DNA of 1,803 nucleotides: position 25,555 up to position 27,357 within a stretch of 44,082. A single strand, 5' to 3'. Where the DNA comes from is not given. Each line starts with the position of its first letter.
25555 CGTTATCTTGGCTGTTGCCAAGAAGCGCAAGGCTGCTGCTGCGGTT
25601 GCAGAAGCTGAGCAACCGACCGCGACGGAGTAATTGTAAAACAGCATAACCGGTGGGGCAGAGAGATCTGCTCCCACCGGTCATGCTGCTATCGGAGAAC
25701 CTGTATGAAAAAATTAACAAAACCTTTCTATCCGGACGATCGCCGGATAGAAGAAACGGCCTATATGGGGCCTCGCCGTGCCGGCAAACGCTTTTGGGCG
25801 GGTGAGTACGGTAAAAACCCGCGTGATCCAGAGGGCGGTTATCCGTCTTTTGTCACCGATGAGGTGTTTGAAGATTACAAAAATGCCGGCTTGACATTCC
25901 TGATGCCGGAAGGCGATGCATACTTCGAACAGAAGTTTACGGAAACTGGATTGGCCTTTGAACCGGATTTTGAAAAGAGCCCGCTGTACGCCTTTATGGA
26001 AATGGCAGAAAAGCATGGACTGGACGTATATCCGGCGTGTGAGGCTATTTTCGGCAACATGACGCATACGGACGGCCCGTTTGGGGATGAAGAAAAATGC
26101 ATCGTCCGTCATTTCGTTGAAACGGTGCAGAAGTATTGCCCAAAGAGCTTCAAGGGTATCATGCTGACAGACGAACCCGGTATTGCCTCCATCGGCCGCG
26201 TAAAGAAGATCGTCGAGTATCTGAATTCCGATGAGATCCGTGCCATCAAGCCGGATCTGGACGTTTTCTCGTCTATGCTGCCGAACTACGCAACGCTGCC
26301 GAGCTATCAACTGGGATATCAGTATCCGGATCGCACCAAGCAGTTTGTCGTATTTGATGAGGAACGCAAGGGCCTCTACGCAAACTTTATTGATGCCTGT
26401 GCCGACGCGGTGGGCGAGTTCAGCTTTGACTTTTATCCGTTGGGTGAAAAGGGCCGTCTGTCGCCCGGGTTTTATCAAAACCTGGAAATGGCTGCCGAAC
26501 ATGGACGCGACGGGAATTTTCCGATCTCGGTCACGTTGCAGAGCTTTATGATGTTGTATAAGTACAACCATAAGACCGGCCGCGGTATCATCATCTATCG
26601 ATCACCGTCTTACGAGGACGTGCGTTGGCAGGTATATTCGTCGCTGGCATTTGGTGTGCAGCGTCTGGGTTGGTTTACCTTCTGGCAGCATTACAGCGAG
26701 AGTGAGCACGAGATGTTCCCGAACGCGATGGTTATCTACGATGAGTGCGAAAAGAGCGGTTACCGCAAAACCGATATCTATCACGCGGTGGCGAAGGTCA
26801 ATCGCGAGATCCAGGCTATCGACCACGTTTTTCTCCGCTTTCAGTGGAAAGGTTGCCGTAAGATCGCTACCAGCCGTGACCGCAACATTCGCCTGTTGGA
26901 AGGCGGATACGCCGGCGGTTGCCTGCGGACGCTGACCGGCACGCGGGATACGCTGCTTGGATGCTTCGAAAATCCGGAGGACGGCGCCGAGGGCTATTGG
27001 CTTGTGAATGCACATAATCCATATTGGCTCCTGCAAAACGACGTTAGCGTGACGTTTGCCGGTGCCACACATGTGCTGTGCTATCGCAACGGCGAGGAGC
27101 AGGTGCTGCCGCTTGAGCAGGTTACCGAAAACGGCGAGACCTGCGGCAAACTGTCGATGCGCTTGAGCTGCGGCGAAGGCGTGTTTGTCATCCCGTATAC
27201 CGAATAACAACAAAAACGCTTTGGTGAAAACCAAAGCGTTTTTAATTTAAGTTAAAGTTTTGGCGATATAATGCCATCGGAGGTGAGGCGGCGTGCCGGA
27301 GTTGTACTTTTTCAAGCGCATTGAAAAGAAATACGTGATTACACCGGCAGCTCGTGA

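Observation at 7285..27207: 20-kb single-strand polysaccharide-utilisation-like locus combining cohesin/dockerin, two giant repeat proteins, an ABC importer and three compartment-specific paralogs of an unassigned GH-like domain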

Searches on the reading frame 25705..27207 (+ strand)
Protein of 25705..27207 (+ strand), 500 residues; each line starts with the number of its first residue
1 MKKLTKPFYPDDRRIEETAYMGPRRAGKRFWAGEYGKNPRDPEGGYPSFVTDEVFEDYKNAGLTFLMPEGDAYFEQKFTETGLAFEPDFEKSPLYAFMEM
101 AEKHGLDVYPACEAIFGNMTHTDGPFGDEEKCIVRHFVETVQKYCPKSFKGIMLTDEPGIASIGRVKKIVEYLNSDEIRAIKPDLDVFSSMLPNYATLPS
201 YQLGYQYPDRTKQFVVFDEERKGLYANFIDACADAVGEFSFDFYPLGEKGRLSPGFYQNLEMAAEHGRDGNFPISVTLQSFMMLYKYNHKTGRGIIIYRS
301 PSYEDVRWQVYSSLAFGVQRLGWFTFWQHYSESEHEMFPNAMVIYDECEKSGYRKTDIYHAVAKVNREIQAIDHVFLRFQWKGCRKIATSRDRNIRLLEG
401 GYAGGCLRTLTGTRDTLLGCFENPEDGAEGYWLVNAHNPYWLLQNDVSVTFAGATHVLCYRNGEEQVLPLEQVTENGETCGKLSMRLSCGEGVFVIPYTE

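Call 3: search_protein_families(library=pfam, proteins=[window:25705-27207:+], max_evalue=0.01)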
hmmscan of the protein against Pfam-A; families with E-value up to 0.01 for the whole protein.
window:25705-27207:+ (500 aa): 0 families

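Call 5: search_solved_structures(query=window:25705-27207:+, max_evalue=10, show_alignments=2)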
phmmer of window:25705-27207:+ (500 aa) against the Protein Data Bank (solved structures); distinct sequences matched with E-value up to 10: 7.
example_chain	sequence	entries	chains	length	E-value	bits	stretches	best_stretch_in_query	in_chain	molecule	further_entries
6een_A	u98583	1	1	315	0.0066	18.5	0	159-213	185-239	Designer Pentatricopeptide Protein dPPR10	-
6een_B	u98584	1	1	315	0.013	17.5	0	158-192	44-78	Designer Pentatricopeptide Protein dPPR10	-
5iww_D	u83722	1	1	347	0.049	15.6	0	158-207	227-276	PLS9-PPR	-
4ozs_A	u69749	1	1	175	0.76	11.7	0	158-197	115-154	Alpha solenoid protein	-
5v4b_B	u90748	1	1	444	1.1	11.1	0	373-413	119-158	F-box/WD repeat-containing protein 7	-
2ovp_B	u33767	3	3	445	1.1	11.1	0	373-413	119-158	F-box/WD repeat protein 7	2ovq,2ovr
7t1y_B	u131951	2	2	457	1.2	11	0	373-413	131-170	F-box/WD repeat-containing protein 7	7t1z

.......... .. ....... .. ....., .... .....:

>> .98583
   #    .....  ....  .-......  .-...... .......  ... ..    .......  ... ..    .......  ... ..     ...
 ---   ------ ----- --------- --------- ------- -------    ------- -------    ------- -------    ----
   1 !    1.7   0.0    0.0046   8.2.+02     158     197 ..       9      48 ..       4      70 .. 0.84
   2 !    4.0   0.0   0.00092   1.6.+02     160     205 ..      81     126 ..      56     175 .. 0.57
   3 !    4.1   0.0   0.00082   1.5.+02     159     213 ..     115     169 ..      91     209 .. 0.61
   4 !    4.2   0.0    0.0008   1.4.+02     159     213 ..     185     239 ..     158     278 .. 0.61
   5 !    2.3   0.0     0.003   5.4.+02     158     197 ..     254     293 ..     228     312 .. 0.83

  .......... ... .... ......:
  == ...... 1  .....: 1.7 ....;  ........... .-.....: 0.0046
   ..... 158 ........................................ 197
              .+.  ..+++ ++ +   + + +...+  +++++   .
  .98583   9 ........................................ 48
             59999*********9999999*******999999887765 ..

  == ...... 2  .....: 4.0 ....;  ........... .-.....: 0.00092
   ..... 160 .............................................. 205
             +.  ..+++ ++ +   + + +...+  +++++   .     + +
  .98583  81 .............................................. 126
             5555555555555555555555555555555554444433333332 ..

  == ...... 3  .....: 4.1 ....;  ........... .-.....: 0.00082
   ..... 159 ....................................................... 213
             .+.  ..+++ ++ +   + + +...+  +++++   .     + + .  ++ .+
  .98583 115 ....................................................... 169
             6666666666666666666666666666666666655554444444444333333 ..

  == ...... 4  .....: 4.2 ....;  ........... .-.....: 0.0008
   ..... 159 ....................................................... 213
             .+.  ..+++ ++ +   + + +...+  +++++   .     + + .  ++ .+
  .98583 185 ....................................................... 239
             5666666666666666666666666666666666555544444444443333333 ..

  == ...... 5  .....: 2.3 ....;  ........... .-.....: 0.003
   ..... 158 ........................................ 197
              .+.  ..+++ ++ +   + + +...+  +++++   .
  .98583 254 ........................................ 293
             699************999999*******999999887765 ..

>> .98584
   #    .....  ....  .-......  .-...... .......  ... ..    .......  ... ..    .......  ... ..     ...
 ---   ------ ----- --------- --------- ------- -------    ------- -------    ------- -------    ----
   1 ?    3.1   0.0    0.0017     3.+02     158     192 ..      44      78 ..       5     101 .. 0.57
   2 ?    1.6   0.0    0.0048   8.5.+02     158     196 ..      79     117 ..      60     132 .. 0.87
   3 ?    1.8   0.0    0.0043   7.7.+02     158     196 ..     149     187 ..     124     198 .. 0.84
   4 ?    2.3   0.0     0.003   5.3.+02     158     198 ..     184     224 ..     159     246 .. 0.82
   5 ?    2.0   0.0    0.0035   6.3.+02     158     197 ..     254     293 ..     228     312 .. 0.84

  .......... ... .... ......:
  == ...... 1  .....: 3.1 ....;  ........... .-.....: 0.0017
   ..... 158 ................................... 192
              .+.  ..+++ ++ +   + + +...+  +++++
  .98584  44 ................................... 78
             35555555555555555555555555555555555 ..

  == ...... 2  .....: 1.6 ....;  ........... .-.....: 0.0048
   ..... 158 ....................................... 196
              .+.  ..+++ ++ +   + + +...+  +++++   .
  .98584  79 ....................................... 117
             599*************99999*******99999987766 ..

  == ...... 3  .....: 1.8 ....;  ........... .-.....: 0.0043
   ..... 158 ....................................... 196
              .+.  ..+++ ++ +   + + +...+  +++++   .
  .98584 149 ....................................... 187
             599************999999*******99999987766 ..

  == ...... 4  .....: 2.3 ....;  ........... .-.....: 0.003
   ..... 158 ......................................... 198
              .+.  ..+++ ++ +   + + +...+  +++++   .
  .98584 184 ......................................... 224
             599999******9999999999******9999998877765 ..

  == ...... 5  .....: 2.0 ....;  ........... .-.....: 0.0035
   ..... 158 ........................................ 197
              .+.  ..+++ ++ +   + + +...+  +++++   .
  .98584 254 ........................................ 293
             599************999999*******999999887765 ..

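Call 6: search_protein_families(library=ncbifam, proteins=[window:25705-27207:+], max_evalue=1)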
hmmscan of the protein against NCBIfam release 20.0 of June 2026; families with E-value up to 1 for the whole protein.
window:25705-27207:+ (500 aa): 0 families

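Call 7: find_homologous_proteins(query=window:25705-27207:+, max_evalue=0.001)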
Query window:25705-27207:+ (500 aa): 81 proteins with E <= 0.001 among 4137 candidates.
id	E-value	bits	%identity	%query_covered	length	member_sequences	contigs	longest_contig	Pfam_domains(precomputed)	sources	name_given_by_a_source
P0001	0.0e+0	1166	97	100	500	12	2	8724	-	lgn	-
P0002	9.8e-238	808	68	98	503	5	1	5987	-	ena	-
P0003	5.8e-215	733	66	100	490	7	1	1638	-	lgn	-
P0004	5.0e-214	730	66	100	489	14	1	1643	-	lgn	-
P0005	8.4e-206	703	62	100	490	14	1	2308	-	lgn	-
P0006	2.1e-195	669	59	100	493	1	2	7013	-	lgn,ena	-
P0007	3.2e-195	668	60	100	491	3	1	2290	-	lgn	-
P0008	5.3e-195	667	60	99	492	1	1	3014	-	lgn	-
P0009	1.1e-193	663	59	100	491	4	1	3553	-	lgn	-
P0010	3.1e-193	661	57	100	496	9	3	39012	-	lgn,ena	-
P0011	3.7e-193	661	59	99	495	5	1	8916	-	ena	-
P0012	9.0e-192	657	59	100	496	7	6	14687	-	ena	-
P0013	3.3e-191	655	58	100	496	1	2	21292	-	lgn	-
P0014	5.5e-191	654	58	100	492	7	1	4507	-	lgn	-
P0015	5.9e-191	654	58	100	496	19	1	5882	-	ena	-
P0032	7.0e-174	598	54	100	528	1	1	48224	-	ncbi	-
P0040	2.6e-169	582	52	99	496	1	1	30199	-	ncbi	-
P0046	1.2e-167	577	53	99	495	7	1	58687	-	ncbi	-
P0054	2.6e-163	563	50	99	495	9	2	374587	-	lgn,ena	-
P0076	5.1e-68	248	34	98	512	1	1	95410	-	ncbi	-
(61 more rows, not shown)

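Call 21: predict_structure(alignment_id=A1)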
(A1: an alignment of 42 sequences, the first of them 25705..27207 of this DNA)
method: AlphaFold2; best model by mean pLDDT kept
length: 500 residues; sequences in the alignment: 42
mean_pLDDT: 95.3   pTM: 0.94
mean pLDDT of the five models: 95.3, 94.9, 94.3, 93.8, 93.2
residues with pLDDT >= 90: 462; 70-90: 30; 50-70: 5; < 50: 3
segments of 3 or more residues with pLDDT < 50: 1-3
pLDDT, mean of each block of 10 residues (from residue 1): 75 96 90 94 92 97 93 91 93 96 98 95 94 98 98 96 97 98 97 94 85 80 97 98 95 97 98 98 96 96 98 98 94 95 94 96 98 98 98 96 96 99 97 98 98 98 97 97 98 97
secondary structure, 60 per line:
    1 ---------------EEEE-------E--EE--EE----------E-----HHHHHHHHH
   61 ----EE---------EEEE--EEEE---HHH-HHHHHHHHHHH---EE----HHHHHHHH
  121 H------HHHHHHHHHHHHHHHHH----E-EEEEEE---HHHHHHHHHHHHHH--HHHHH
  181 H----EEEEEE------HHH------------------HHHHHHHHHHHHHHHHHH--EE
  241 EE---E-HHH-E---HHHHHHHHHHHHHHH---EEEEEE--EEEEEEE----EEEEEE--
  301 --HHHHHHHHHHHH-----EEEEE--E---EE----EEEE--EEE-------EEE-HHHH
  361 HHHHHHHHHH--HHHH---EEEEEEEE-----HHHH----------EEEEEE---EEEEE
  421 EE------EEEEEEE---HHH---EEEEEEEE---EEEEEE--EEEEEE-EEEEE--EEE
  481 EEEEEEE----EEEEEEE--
elements in order: E16-19 H52-60 E76-79 E82-85 H93-103 H113-121 H128-144 E151-156 H160-173 H176-181 E186-191 H219-236 E239-242 H256-270 E274-279 E282-288 E293-298 H303-314 E320-324 E337-340 E343-345 E353-355 H357-370 H373-376 E380-387 H393-396 E407-412 E416-422 E429-435 E445-452 E456-461 E464-469 E471-475 E478-487 E492-498

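Call 23: fold_search(model_id=the predicted structure, library=pdb)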
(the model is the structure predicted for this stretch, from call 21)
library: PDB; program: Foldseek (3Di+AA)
matches with E <= 10: 1549; with E <= 0.001: 396
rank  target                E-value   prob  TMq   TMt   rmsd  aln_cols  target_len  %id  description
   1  6zt9_C                1.0e-12  1.00  0.41  0.41   9.9       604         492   10  X-ray structure of mutated arabinofuranosidase (released 2021-02-10)
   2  4zn2_A                6.2e-12  1.00  0.43  0.49   8.1       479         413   11  Glycosyl hydrolase from Pseudomonas aeruginosa (released 2016-01-06)
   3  6zt9_A                7.4e-12  1.00  0.40  0.41  10.0       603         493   11  X-ray structure of mutated arabinofuranosidase (released 2021-02-10)
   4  2y2w_C                7.9e-12  1.00  0.40  0.40  10.6       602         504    9  Elucidation of the substrate specificity and protein structure of AbfB, a family 51 alpha-L-arabinofuranosidase from B (released 2011-12-28)
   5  5bx9                  1.8e-11  1.00  0.43  0.49  11.4       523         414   11  Structure of PslG from Pseudomonas aeruginosa (released 2015-10-07)
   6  2y2w_F                3.4e-11  1.00  0.39  0.38  12.2       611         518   10  Elucidation of the substrate specificity and protein structure of AbfB, a family 51 alpha-L-arabinofuranosidase from B (released 2011-12-28)
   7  3ug3_C                3.8e-11  1.00  0.40  0.41  13.3       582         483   11  Crystal structure of alpha-L-arabinofuranosidase from Thermotoga maritima ligand free form (released 2012-03-07)
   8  3ug3_A                9.6e-11  1.00  0.39  0.40  12.9       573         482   11  Crystal structure of alpha-L-arabinofuranosidase from Thermotoga maritima ligand free form (released 2012-03-07)
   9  3ug4_C                1.2e-10  1.00  0.40  0.41  12.7       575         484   11  Crystal structure of alpha-L-arabinofuranosidase from Thermotoga maritima arabinose complex (released 2012-03-07)
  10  3s2c_A                1.4e-10  1.00  0.43  0.44  10.0       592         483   11  Structure of the thermostable GH51 alpha-L-arabinofuranosidase from Thermotoga petrophila RKU-1 (released 2012-02-01)
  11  7oms_DDD              7.3e-10  1.00  0.46  0.37  12.0       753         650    9  Bs164 in complex with mannocyclophellitol aziridine (released 2022-02-02)
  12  7oms_FFF              1.6e-09  1.00  0.44  0.35  13.1       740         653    9  Bs164 in complex with mannocyclophellitol aziridine (released 2022-02-02)
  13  7oms_BBB              1.8e-09  1.00  0.48  0.39  10.8       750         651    9  Bs164 in complex with mannocyclophellitol aziridine (released 2022-02-02)
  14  7oms_AAA              2.1e-09  1.00  0.42  0.34   7.9       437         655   12  Bs164 in complex with mannocyclophellitol aziridine (released 2022-02-02)
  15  6t75_DDD              2.1e-09  1.00  0.43  0.34   8.1       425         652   13  Bacteroides salyersiae GH164 beta-mannosidase 2-deoxy-2-fluoro-beta-D-mannosyl enzyme intermediate (released 2020-01-01)
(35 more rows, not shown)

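Call 25: search_solved_structures(query=A1, max_evalue=10, show_alignments=3)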
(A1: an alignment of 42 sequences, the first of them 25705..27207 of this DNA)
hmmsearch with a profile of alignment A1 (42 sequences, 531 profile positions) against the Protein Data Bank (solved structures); distinct sequences matched with E-value up to 10: 0.

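Call 27: find_related_loci(query=A1, collection=genome_contigs, flank=10000)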
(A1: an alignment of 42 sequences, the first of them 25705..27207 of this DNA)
Query A1 (500 aa) in genome_contigs; peptide patterns used: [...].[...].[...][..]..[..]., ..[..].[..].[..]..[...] (x = any residue, [..] = any of these).
297 stretches matched a pattern; 227 encode a relative of the query (tblastn E <= 1e-3); the best 80 are kept; 74 distinct loci.
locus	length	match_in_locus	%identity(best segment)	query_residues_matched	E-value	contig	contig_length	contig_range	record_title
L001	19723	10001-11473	68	7-498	0e+0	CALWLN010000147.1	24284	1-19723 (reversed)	MAG: uncultured Lachnospiraceae bacterium isolate E01__bin347 genome assembly, contig: E01__k127_2208307, whole genome s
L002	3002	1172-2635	65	1-498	0e+0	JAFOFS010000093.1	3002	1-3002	MAG: Clostridia bacterium isolate RGIG426 Dairy_cattle_Colon.Co__c1044932, whole genome shotgun sequence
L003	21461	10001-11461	66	1-498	0e+0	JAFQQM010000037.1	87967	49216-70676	MAG: Clostridia bacterium isolate RGIG2058 Goat_Colon-2__c408463, whole genome shotgun sequence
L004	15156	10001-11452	54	6-500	2e-178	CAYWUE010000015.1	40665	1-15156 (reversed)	MAG TPA_asm: uncultured Eubacterium sp. isolate SRP225648_co1_617 genome assembly, contig: NODE_1802_length_40665_cov_8.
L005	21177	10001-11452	53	6-500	6e-175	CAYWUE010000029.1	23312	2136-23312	MAG TPA_asm: uncultured Eubacterium sp. isolate SRP225648_co1_617 genome assembly, contig: NODE_5011_length_23312_cov_11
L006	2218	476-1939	53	1-500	0e+0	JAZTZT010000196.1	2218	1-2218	MAG: Pilosibacter sp. isolate T1900045323_YK20190012.MAGScoT_cleanbin_000031 SGB_6395_k141_713608, whole genome shotgun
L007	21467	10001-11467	58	1-498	0e+0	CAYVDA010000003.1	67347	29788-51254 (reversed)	MAG TPA_asm: uncultured Faecalimonas sp. isolate SRP350583_co1_174 genome assembly, contig: NODE_565_length_67347_cov_28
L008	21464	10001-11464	52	1-500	2e-169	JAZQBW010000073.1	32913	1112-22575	MAG: Faecalimonas sp. isolate T1900044639_TS20190105.MAGScoT_cleanbin_000057 SGB_1228_k141_1385615, whole genome shotgun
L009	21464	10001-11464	53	1-500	9e-169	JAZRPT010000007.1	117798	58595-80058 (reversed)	MAG: Faecalimonas sp. isolate T1900045371_YK20190061.MAGScoT_cleanbin_000045 SGB_6859_k141_3098632, whole genome shotgun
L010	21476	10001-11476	51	4-496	4e-165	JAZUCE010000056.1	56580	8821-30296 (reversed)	MAG: Faecalimonas sp. isolate T1900045314_YK20190003.MAGScoT_cleanbin_000053 SGB_6275_k141_2218174, whole genome shotgun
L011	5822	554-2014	50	1-499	4e-160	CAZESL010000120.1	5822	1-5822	MAG TPA_asm: uncultured Eubacteriales bacterium isolate SRP315200_co1_232 genome assembly, contig: NODE_34052_length_582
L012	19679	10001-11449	51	6-500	6e-157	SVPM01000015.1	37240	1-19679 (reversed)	MAG: Oscillospiraceae bacterium isolate SIG591 NODE_24065_length_37240_cov_2.096516, whole genome shotgun sequence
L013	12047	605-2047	50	6-498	1e-155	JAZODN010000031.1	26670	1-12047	MAG: Acutalibacteraceae bacterium isolate T1900044751_TS20190417.MAGScoT_cleanbin_000094 SGB_2221_k141_2792191, whole ge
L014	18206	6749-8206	50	1-498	7e-159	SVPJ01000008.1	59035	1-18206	MAG: Oscillospiraceae bacterium isolate SIG588 NODE_12408_length_59035_cov_3.063404, whole genome shotgun sequence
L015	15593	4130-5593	53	1-500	6e-169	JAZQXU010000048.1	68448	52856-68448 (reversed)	MAG: Faecalimonas sp. isolate T1900045161_TC20190155.MAGScoT_cleanbin_000049 SGB_5071_k141_423969, whole genome shotgun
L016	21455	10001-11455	54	1-499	3e-178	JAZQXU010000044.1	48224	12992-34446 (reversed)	MAG: Faecalimonas sp. isolate T1900045161_TC20190155.MAGScoT_cleanbin_000049 SGB_5071_k141_1352241, whole genome shotgun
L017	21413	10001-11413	35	7-499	5e-86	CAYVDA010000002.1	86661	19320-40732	MAG TPA_asm: uncultured Faecalimonas sp. isolate SRP350583_co1_174 genome assembly, contig: NODE_344_length_86661_cov_35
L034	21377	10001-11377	33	7-497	3e-76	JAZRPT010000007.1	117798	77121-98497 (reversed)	MAG: Faecalimonas sp. isolate T1900045371_YK20190061.MAGScoT_cleanbin_000045 SGB_6859_k141_3098632, whole genome shotgun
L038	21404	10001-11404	32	7-497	1e-81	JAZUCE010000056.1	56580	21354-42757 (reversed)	MAG: Faecalimonas sp. isolate T1900045314_YK20190003.MAGScoT_cleanbin_000053 SGB_6275_k141_2218174, whole genome shotgun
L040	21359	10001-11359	26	7-497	3e-28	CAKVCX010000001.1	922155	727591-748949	MAG: uncultured Bacilli bacterium isolate REFINED_METABAT215_TOP10_CONTIGS_1500_ASSEMBLY_K77_MERGED__Hadza_MoBio_hadza-A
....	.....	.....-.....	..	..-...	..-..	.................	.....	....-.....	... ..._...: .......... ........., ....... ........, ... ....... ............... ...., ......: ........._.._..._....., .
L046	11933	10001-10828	25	241-497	5e-22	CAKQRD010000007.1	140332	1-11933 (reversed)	MAG: uncultured Clostridia bacterium isolate REFINED_METABAT215_TOP10_CONTIGS_1500_ASSEMBLY_K77_MERGED__Hadza_MoBio_hadz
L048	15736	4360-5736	23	1-497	2e-21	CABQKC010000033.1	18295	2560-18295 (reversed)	MAG TPA_asm: uncultured Bacillales bacterium isolate MGYG-HGUT-00664 genome assembly, contig: GUT_GENOME021839_33, whole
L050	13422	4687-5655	25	151-497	3e-20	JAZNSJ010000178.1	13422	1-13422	MAG: Acutalibacteraceae bacterium isolate T1900044809_TS20190275.MAGScoT_cleanbin_000047 SGB_2775_k141_123463, whole gen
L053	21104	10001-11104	26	50-492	1e-19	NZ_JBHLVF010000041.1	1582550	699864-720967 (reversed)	Paenibacillus mendelii strain CCM 4839 platanus_K_default_49, whole genome shotgun sequence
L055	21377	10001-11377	23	1-497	2e-19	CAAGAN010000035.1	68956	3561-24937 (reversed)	MAG TPA_asm: Bacilli bacterium, isolate HGM10937, WGS project CAAGAN010000000 data, contig: SRS476019_56_k119_183588, wh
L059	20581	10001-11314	21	25-497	8e-19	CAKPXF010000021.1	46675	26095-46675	MAG: uncultured Bacilli bacterium isolate REFINED_METABAT215_TOP10_CONTIGS_1500_ASSEMBLY_K77_MERGED__Nepal_MoBio_Fiber-H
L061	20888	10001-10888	24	148-495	2e-17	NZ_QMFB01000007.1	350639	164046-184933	Paenibacillus contaminans strain CKOBP-6 scaffold7, whole genome shotgun sequence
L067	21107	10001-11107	24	50-495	1e-15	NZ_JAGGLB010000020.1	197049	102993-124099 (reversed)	Paenibacillus eucommiae strain DSM 26048 Ga0454136_20, whole genome shotgun sequence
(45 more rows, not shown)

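Call 30: search_protein_families(library=pfam, proteins=[window:25705-27207:+, L053:9917-11131:+, L053:11165-13927:+, L053:7376-8392:+, L053:8413-9831:+], max_evalue=10)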
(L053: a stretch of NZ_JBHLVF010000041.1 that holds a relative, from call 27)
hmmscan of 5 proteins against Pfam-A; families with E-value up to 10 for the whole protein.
window:25705-27207:+ (500 aa): 0 families

L053:9917-11131:+ (404 aa): 1 family
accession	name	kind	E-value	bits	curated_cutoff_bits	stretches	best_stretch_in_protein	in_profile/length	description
PF02449.21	Glyco_hydro_42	-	2.7e-12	47.2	21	1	165-288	252-375/376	Beta-galactosidase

L053:11165-13927:+ (920 aa): 6 families
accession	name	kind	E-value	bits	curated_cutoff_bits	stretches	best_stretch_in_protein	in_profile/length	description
PF00963.24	Cohesin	-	1.7e-13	51.4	24.1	1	728-843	6-129/139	Cohesin domain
PF00404.24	Dockerin_1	-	3.9e-06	27.4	22.9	1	864-918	3-56/57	Dockerin type I domain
PF02449.21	Glyco_hydro_42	-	5.9e-05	23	21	1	456-588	233-369/376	Beta-galactosidase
PF13205.12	Big_5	-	0.0074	17.4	23.6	1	796-844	47-97/105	Bacterial Ig-like domain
PF25489.1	At5g54830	-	0.0099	16.3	27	1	164-241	24-99/126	At5g54830-like domain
PF00036.39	EF-hand_1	-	0.21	11.7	25.4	0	897-918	8-29/29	EF hand domain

L053:7376-8392:+ (338 aa): 1 family
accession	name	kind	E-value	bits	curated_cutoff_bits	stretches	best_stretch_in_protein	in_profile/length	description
PF01869.26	BcrAD_BadFG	-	1.1e-29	104.2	31.5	1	8-298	3-256/271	BadF/BadG/BcrA/BcrD ATPase family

L053:8413-9831:+ (472 aa): 3 families
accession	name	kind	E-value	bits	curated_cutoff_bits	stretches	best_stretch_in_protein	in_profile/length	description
PF01547.30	SBP_bac_1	-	3.9e-24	86.6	26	1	84-375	10-306/307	Bacterial extracellular solute-binding protein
PF16339.10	DUF4969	-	0.001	19.8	31.4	1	12-42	7-38/79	Domain of unknown function (DUF4969)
PF16134.10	THOC2_N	-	0.2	10.7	27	1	21-99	326-406/632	THO complex subunit 2 N-terminus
